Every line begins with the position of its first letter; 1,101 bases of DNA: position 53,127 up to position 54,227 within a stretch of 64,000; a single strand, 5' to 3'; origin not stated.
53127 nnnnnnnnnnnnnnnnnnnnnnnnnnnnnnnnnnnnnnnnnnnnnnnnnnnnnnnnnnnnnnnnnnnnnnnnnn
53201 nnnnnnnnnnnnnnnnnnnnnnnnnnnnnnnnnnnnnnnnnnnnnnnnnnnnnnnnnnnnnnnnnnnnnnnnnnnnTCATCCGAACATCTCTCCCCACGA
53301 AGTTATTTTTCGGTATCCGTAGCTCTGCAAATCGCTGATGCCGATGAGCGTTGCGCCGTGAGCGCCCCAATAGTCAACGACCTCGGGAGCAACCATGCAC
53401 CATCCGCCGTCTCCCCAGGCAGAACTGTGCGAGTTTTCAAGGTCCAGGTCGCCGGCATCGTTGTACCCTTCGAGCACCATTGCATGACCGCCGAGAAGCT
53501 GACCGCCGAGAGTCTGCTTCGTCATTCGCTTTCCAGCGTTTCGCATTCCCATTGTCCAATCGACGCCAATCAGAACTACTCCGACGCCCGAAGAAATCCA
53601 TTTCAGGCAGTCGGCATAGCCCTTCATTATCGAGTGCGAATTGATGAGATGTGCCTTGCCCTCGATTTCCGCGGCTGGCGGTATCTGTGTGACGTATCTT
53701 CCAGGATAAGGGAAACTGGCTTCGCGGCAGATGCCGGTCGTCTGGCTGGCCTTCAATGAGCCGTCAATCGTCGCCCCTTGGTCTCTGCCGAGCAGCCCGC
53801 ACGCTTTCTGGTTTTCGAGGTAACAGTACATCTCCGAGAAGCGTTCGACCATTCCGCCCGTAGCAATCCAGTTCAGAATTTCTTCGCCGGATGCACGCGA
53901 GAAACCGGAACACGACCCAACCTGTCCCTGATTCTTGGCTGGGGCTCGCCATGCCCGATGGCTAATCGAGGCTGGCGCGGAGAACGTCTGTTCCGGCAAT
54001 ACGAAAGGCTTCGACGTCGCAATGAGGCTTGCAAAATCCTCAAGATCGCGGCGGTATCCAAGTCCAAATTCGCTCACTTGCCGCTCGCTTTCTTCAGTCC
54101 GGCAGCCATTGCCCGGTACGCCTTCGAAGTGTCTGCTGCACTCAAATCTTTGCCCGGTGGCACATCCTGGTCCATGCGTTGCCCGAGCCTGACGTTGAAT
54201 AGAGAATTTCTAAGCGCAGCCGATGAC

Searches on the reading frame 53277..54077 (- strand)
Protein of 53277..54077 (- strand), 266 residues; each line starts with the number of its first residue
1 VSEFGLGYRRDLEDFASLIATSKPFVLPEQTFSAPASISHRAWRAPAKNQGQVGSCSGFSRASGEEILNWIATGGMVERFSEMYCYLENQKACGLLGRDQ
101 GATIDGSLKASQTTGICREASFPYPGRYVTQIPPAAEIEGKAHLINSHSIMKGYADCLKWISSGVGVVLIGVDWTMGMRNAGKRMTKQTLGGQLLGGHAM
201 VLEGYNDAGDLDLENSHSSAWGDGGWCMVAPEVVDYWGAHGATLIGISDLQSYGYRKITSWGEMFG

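Call 98: search_protein_families(library=pfam, proteins=[window:53277-54077:-], max_evalue=0.001)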
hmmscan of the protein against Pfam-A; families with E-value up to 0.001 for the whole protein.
window:53277-54077:- (266 aa): 1 family
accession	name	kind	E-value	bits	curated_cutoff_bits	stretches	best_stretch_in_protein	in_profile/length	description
PF00112.29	Peptidase_C1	-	2.8e-05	24.8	20.7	1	45-231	15-204/220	Papain family cysteine protease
